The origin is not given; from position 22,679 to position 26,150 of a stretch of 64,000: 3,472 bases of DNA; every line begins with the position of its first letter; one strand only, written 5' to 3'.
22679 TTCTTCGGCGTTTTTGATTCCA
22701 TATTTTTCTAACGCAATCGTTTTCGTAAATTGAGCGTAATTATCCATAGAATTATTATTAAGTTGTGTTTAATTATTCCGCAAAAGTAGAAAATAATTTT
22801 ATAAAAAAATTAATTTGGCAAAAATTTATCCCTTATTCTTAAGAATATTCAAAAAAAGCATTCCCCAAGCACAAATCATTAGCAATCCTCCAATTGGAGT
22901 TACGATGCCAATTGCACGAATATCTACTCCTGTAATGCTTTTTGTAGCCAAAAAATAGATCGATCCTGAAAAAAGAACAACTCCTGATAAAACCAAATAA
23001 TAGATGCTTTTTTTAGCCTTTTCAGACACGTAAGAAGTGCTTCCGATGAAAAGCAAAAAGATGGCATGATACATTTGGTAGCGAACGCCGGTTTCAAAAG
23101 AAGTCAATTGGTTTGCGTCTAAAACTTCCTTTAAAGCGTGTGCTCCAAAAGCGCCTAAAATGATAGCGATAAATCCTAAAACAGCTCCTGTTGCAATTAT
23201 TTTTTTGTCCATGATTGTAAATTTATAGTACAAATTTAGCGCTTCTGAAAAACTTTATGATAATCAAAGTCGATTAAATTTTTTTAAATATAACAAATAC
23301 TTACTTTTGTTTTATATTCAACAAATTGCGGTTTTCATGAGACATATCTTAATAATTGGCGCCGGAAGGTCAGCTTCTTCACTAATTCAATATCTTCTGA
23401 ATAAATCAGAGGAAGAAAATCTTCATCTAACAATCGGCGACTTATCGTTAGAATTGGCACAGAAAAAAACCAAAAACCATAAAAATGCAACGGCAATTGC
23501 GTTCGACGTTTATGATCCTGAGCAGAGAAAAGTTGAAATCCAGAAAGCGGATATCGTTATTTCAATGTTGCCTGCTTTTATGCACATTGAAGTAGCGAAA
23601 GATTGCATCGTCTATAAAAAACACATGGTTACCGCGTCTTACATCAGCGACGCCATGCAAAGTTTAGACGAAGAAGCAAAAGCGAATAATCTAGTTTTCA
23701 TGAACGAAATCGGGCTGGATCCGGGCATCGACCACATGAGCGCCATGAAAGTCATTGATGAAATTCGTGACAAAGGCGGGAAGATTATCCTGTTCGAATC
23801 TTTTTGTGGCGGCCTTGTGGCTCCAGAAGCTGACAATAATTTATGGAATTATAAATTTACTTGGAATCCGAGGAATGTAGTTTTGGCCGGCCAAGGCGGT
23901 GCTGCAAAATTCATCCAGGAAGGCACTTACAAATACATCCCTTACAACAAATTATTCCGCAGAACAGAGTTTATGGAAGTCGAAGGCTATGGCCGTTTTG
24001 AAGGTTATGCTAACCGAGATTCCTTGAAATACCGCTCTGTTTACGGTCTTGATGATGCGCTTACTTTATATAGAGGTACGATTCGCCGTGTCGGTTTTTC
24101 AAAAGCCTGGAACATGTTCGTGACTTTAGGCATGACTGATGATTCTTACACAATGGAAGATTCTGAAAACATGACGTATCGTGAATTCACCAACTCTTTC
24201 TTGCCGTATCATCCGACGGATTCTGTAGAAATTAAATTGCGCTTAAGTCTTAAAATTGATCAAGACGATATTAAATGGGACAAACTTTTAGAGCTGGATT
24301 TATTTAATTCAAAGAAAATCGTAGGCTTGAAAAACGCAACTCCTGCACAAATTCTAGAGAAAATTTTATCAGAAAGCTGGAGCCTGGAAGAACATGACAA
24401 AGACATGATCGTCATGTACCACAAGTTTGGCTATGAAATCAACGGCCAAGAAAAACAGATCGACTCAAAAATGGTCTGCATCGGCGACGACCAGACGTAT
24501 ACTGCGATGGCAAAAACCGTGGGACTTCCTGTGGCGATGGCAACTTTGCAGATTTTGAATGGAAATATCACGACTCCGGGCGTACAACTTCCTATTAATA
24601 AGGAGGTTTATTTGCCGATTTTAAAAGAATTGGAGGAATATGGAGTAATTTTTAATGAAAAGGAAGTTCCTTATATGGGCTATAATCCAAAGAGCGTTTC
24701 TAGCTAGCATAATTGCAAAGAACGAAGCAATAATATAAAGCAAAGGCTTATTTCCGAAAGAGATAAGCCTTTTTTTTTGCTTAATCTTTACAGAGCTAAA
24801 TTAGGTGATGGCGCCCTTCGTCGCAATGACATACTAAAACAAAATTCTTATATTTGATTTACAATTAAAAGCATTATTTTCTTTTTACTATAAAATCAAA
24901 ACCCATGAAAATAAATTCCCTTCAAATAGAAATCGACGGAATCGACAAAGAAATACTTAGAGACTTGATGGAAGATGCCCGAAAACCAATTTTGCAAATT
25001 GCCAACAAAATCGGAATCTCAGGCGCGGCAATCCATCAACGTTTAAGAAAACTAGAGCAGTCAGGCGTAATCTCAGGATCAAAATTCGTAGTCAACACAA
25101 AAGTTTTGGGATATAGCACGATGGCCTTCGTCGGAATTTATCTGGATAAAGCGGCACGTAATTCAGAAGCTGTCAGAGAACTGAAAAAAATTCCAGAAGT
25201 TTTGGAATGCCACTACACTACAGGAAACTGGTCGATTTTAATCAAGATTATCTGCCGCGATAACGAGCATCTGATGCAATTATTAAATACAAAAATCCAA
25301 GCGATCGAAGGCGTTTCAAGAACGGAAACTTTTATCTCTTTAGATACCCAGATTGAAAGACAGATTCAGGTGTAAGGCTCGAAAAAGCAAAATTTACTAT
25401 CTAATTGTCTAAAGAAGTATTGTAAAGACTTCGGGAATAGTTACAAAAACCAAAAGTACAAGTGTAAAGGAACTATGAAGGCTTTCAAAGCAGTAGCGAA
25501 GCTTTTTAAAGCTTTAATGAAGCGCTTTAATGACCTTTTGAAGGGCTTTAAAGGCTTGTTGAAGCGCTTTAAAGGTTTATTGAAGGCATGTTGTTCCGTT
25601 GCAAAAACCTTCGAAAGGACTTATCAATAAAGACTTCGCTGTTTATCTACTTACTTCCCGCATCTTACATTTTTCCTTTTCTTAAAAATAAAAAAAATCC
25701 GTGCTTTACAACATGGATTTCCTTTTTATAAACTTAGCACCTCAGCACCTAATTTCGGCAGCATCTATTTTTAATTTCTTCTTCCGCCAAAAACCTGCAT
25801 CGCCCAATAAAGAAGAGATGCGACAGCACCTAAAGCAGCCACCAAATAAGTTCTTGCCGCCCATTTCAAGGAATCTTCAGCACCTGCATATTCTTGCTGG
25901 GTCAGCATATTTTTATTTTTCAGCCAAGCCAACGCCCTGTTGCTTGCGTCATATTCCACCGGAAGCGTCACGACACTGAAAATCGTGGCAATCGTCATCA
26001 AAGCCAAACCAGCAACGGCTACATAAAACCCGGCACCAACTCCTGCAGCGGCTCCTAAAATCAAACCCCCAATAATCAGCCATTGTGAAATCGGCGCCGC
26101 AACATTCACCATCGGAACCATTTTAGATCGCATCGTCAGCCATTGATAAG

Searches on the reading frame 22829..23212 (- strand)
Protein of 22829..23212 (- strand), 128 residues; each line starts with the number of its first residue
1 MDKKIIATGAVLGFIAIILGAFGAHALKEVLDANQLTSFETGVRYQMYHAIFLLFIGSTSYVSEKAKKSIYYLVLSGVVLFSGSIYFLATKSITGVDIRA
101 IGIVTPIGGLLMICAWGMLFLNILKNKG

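Call 49: find_encoding_contigs(protein=window:22829-23212:-, flank=4000, max_places=10)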
Protein seq(128 aa) (128 aa): 21 contigs read that carry it; 10 places shown.
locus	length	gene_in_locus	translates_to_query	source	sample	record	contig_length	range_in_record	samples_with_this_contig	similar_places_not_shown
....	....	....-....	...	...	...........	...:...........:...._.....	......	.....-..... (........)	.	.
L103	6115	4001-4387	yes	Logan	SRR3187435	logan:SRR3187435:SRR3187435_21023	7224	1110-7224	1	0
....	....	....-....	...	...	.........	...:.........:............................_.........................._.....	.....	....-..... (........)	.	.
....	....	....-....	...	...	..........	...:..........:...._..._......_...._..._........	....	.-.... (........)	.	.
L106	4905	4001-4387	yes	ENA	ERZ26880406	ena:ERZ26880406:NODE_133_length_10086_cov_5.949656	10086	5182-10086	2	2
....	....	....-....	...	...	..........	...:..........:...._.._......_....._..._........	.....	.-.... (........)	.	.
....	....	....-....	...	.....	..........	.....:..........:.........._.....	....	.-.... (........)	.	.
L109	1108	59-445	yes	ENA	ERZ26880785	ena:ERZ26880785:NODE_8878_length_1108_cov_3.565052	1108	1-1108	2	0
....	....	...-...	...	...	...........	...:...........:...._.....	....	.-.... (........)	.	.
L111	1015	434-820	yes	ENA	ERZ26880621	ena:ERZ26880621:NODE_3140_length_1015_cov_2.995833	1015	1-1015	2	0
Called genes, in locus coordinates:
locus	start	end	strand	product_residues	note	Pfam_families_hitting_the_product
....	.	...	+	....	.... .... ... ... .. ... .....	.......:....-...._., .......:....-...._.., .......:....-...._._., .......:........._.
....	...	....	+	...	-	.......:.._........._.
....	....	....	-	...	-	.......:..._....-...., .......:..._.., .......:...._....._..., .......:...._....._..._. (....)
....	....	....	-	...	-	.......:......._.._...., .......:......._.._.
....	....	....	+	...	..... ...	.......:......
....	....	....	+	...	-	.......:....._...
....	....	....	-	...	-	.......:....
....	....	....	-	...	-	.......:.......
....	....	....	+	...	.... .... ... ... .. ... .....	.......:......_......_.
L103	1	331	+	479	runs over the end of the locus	?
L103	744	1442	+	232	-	PF04298:Zn_peptidase_2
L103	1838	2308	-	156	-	PF13404:HTH_AsnC-type, PF13412:HTH_24, PF01037:AsnC_trans_reg, PF22482:AsnC_trans_reg_3 (weak)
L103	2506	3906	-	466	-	PF03435:Sacchrp_dh_NADP, PF16653:Sacchrp_dh_C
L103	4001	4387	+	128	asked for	PF04241:DUF423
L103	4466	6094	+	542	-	PF01293:PEPCK_ATP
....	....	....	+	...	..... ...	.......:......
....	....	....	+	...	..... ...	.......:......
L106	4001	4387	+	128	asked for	PF04241:DUF423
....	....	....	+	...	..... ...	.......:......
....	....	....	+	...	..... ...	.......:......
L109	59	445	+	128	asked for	PF04241:DUF423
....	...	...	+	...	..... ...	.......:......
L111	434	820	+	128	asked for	PF04241:DUF423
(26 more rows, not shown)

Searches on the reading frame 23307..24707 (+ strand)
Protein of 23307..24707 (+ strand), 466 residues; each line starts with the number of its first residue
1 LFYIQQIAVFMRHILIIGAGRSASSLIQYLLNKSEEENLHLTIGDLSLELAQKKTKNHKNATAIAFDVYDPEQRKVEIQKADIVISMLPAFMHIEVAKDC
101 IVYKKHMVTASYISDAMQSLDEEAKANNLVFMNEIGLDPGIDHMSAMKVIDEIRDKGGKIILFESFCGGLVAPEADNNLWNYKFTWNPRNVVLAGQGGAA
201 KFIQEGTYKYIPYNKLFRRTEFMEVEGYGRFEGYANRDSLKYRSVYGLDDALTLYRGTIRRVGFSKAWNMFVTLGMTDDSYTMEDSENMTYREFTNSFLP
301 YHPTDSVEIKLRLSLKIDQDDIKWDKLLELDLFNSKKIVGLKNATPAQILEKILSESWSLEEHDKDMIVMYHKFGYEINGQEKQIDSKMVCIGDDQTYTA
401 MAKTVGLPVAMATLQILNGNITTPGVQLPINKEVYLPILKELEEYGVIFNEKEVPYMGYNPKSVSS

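Call 5: search_protein_families(library=pfam, proteins=[window:23307-24707:+], max_evalue=1)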
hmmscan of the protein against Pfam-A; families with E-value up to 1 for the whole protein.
window:23307-24707:+ (466 aa): 13 families
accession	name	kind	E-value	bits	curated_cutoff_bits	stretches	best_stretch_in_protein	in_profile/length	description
PF16653.10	Sacchrp_dh_C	-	9.8e-82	275.5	31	1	136-447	1-265/265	Saccharopine dehydrogenase C-terminal domain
PF03435.24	Sacchrp_dh_NADP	-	9.8e-17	61.9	25.1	1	14-131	1-128/129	Saccharopine dehydrogenase NADP binding domain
PF01408.29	GFO_IDH_MocA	-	0.0043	18.2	24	1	13-109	2-91/120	Oxidoreductase family, NAD-binding Rossmann fold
PF05368.20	NmrA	-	0.01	15.9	27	1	13-97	4-85/298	NmrA-like family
PF01488.26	Shikimate_DH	-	0.012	16.1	24.3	1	11-88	12-83/138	Shikimate / quinate 5-dehydrogenase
PF13460.12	NAD_binding_10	-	0.079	13.3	27.2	1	19-138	3-102/184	NAD(P)H-binding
PF16704.10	Rab_bind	-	0.13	12.7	27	1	89-137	3-49/66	Rab binding domain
PF13434.12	Lys_Orn_oxgnase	-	0.15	11.6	21.3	1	12-49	189-226/339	L-lysine 6-monooxygenase/L-ornithine 5-monooxygenase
PF01118.30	Semialdhyde_dh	-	0.19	12.6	26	1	14-108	2-94/121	Semialdehyde dehydrogenase, NAD binding domain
PF21799.2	MurD-like_N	-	0.2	12.4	27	0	13-34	2-23/88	Mur ligase MurD-like, N-terminal domain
PF21377.3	MurD_N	-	0.21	12.1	24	1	14-37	2-25/76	MurD N-terminal domain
PF02254.24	TrkA_N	-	0.22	12.3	23.8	1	14-89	1-71/116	TrkA-N domain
PF13649.12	Methyltransf_25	-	0.24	12.5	27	1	26-96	11-79/97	Methyltransferase domain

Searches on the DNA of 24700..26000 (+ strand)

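Call 24: search_dna_similar(query=window:25376-25690:+, collection=plasmids, mode=distant, max_evalue=0.01)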
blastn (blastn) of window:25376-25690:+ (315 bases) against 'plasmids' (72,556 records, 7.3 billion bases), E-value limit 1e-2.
No match.

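Call 25: search_dna_similar(query=window:25376-25690:+, collection=phages, mode=distant, max_evalue=0.01)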
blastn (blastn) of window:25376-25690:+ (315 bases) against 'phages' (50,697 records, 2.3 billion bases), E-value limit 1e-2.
No match.

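Call 29: search_rna_families(source=window, start=24700, end=26000, threshold=evalue, max_evalue=1)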
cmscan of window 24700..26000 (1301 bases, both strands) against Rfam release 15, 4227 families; matches with E-value up to 1: 4.
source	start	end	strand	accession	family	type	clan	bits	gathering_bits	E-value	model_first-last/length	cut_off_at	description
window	24700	24784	+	RF00557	L10_leader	Cis-reg; leader;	-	21.3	44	0.71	58-138/138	5'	Ribosomal protein L10 leader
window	25524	25725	+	RF00022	GcvB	Gene;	-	19.9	42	0.086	1-204/204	no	GcvB RNA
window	25691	25757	-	RF00512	Leu_leader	Cis-reg; leader;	-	18.6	50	0.66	1-148/148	no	Leucine operon leader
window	25517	25725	+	RF02901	AaHKsRNA41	Gene; sRNA;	-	17.6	97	0.26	1-187/187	no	Aggregatibacter sRNA 41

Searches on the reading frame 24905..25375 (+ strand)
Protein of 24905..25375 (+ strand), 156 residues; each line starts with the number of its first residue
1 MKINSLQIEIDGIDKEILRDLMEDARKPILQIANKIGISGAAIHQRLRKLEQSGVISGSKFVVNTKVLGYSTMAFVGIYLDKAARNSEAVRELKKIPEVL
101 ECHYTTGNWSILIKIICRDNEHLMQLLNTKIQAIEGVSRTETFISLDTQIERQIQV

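Call 5: search_protein_families(library=pfam, proteins=[window:24905-25375:+], max_evalue=1)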
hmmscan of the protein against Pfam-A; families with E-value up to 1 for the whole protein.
window:24905-25375:+ (156 aa): 19 families
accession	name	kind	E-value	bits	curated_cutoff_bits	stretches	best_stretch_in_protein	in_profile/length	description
PF01037.27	AsnC_trans_reg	-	3.3e-20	72.2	25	1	77-148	2-73/73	Lrp/AsnC ligand binding domain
PF13412.12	HTH_24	-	1.3e-12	47.6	21.9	1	11-56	2-47/48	Winged helix-turn-helix DNA-binding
PF13404.12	HTH_AsnC-type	-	4.7e-12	46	27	1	10-51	1-42/42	AsnC-type helix-turn-helix domain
PF22482.2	AsnC_trans_reg_3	-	3.6e-05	24.2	24.4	1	91-148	29-85/95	PF0864 C-terminal dimeric alpha+beta barrel domain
PF12840.13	HTH_20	-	6e-05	23.4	27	1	16-56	8-48/51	Helix-turn-helix domain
PF08222.17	HTH_CodY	-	0.0012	18.9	27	1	31-57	9-35/61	CodY helix-turn-helix domain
PF22451.2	NirdL-like_HTH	-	0.0028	17.6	27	1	26-56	16-46/47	Siroheme decarboxylase NirDL-like HTH domain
PF01022.26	HTH_5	-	0.0035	17.6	22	1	16-57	6-46/47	Bacterial regulatory protein, arsR family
PF04967.18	HTH_10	-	0.0057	16.9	23.1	1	28-52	25-49/53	HTH DNA binding domain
PF01638.23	HxlR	-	0.0098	16.2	20.8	1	17-61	10-54/91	HxlR-like helix-turn-helix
PF01047.28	MarR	-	0.015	15.7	24.6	1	17-57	8-48/59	MarR family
PF09339.16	HTH_IclR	-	0.018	15.2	22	1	17-56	8-48/52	IclR helix-turn-helix domain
PF08279.18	HTH_11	-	0.019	15.3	25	1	31-55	20-44/55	HTH domain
PF25212.1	HVO_A0114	-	0.027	14.7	27.6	1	16-57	26-67/84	HVO_A0114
PF22798.2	DUF5817_CT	-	0.031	14.6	29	1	18-59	7-48/54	DUF5817, C-terminal domain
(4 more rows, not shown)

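Call 7: find_related_loci(query=window:24905-25375:+, collection=genome_contigs, flank=3000)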
Query window:24905-25375:+ (156 aa) in genome_contigs; peptide patterns used: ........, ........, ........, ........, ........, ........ (x = any residue, [..] = any of these).
600 stretches matched a pattern (row limit reached: there are more); 533 encode a relative of the query (tblastn E <= 1e-3); the best 80 are kept; 80 distinct loci.
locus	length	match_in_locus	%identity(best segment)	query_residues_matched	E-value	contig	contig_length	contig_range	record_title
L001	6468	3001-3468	95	1-156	4e-99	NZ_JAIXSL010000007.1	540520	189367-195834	MAG: Flavobacterium sp. isolate C8_MAG_00003 pond_C8_MAG_00003_000000000003, whole genome shotgun sequence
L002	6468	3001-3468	94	1-156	2e-98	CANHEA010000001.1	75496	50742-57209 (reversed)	MAG: Flavobacteriaceae bacterium isolate RE-15aug16-98 genome assembly, contig: RE-15aug16-C206, whole genome shotgun se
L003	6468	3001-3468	95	1-156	4e-98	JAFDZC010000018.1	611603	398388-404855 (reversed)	MAG: Bacteroidetes bacterium isolate SZAS-72 CK_MAG-3__18__length-611603, whole genome shotgun sequence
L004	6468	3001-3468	95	1-156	4e-98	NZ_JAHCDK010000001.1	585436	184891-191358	Flavobacterium sp. CYK-55 contig00001, whole genome shotgun sequence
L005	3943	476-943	93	1-156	4e-97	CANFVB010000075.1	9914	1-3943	MAG: Bacteroidetes bacterium isolate Jr-20nov17-98 genome assembly, contig: Jr-20nov17-C8993, whole genome shotgun seque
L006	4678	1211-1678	93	1-156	5e-97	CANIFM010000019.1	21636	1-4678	MAG: Bacteroidetes bacterium isolate Jr-23apr18-44 genome assembly, contig: Jr-23apr18-C1231, whole genome shotgun seque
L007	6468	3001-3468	93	1-156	6e-97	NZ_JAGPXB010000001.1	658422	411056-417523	Flavobacterium erciyesense strain F-328 Seq1, whole genome shotgun sequence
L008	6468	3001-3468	93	1-156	6e-97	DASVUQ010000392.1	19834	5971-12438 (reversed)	MAG TPA_asm: Flavobacterium sp. isolate SMAG_U3321 k141_350647, whole genome shotgun sequence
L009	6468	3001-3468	94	1-156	9e-97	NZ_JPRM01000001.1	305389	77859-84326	Flavobacterium hydatis strain DSM 2063 contig001, whole genome shotgun sequence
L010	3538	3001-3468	92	1-156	4e-97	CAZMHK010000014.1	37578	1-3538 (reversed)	MAG TPA_asm: uncultured Flavobacterium sp. isolate SRP124364_co1_2 genome assembly, contig: NODE_747_length_37578_cov_12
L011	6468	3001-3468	93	1-156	2e-96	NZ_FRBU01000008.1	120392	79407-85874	Flavobacterium xanthum strain DSM 3661, whole genome shotgun sequence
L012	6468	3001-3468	92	1-156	4e-96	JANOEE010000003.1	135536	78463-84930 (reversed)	MAG: Bacteroidota bacterium isolate SOY_65_metabat_40 SOY_65_k141_3691714, whole genome shotgun sequence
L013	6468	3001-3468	93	1-156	3e-96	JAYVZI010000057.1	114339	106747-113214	MAG: Bacteroidota bacterium isolate GL90_DN_metabinner_6 GL90_DN_metabinner_6_56, whole genome shotgun sequence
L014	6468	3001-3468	93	1-156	2e-96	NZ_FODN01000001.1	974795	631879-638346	Flavobacterium sinopsychrotolerans strain CGMCC 1.8704, whole genome shotgun sequence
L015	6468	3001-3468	94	1-156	3e-96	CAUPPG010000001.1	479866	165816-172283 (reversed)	MAG: uncultured Flavobacterium sp. isolate m12-metabat.7 genome assembly, contig: m12-c5, whole genome shotgun sequence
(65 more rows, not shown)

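Call 11: find_encoding_contigs(protein=window:24905-25375:+, flank=3000, max_places=10)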
Protein window:24905-25375:+ (156 aa): 23 contigs read that carry it; 10 places shown.
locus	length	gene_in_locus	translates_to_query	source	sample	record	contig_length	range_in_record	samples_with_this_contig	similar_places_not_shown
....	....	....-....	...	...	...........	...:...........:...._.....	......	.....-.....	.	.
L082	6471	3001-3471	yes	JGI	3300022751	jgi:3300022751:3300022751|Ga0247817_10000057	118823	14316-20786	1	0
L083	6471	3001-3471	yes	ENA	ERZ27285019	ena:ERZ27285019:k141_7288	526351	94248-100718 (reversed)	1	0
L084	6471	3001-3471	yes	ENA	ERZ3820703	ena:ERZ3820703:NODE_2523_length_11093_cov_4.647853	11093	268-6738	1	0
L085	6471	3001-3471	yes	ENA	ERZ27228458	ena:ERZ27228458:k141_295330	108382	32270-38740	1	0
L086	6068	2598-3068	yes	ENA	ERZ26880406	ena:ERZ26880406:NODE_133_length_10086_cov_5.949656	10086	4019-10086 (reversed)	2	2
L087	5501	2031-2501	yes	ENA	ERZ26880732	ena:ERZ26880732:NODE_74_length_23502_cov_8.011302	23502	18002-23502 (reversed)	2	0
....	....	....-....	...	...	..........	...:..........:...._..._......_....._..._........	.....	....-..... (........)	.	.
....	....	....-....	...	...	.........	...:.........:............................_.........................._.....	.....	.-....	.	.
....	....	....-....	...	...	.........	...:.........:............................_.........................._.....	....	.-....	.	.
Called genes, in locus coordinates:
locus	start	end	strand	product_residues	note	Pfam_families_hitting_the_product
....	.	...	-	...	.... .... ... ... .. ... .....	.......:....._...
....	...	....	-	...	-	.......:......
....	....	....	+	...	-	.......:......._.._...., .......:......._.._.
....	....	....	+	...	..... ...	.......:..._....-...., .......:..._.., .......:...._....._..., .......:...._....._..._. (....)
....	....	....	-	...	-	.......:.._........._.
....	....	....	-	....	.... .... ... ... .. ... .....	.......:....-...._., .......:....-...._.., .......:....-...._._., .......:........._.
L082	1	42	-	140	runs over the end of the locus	PF04241:DUF423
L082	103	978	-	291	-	PF26696:PTL_trimer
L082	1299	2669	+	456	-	PF03435:Sacchrp_dh_NADP, PF16653:Sacchrp_dh_C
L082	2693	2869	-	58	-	-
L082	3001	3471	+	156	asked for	PF13404:HTH_AsnC-type, PF13412:HTH_24, PF01037:AsnC_trans_reg, PF22482:AsnC_trans_reg_3 (weak)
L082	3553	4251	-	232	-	PF04298:Zn_peptidase_2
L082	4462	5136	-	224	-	-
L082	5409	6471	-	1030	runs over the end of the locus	PF00133:tRNA-synt_1, PF09334:tRNA-synt_1g, PF13603:tRNA-synt_1_2, PF00133:tRNA-synt_1 (weak), PF08264:Anticodon_1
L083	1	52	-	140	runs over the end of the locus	PF04241:DUF423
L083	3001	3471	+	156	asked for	PF13404:HTH_AsnC-type, PF13412:HTH_24, PF01037:AsnC_trans_reg, PF22482:AsnC_trans_reg_3 (weak)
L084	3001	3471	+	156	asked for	PF13404:HTH_AsnC-type, PF13412:HTH_24, PF01037:AsnC_trans_reg, PF22482:AsnC_trans_reg_3 (weak)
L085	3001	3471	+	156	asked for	PF13404:HTH_AsnC-type, PF13412:HTH_24, PF01037:AsnC_trans_reg, PF22482:AsnC_trans_reg_3 (weak)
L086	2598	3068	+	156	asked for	PF13404:HTH_AsnC-type, PF13412:HTH_24, PF01037:AsnC_trans_reg, PF22482:AsnC_trans_reg_3 (weak)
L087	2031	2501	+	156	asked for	PF13404:HTH_AsnC-type, PF13412:HTH_24, PF01037:AsnC_trans_reg, PF22482:AsnC_trans_reg_3 (weak)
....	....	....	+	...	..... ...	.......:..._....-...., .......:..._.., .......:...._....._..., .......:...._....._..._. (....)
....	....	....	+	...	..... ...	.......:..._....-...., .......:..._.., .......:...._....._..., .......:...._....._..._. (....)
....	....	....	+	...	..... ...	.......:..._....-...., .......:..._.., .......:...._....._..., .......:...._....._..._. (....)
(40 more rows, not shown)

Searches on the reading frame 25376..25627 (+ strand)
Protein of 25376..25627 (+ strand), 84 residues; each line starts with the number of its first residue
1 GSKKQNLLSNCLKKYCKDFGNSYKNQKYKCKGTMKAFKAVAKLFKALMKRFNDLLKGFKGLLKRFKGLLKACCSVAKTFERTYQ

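Call 57: find_homologous_proteins(query=window:25376-25627:+, max_evalue=1)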
Query seq(84 aa): 4 candidates shared short words with the query, none scored E <= 1.
